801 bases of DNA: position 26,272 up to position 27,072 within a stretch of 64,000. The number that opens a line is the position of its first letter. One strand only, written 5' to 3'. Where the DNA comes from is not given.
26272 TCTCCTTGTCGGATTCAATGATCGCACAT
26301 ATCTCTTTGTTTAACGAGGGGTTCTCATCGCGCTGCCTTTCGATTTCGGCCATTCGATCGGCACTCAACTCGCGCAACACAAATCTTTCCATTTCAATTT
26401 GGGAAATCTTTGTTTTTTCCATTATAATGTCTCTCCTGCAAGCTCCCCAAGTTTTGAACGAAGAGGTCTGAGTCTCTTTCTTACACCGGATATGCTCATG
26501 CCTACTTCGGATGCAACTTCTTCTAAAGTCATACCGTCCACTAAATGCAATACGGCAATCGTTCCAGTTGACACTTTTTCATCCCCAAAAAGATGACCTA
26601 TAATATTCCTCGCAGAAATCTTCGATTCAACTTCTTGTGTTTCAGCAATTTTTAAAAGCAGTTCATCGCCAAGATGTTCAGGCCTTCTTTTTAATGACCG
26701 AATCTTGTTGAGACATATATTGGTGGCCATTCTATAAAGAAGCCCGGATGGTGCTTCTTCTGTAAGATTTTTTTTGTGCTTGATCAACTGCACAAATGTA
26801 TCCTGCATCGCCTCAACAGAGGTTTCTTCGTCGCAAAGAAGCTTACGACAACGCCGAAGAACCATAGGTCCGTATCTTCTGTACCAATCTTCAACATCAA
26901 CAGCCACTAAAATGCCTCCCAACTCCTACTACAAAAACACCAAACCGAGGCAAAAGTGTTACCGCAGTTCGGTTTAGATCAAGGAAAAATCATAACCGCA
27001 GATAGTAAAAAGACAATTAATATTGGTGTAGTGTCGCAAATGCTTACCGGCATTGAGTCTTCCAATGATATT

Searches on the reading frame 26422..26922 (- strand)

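Call 7: search_protein_families(library=pfam, proteins=[window:26422-26922:-])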
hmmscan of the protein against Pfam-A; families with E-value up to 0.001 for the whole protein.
window:26422-26922:- (166 aa): 2 families
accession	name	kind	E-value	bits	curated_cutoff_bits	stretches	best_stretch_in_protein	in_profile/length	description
PF04542.20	Sigma70_r2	-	5.9e-10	39.2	24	1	14-80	2-71/71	Sigma-70 region 2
PF08281.18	Sigma70_r4_2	-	0.00013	22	25.7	1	124-152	20-48/54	Sigma-70, region 4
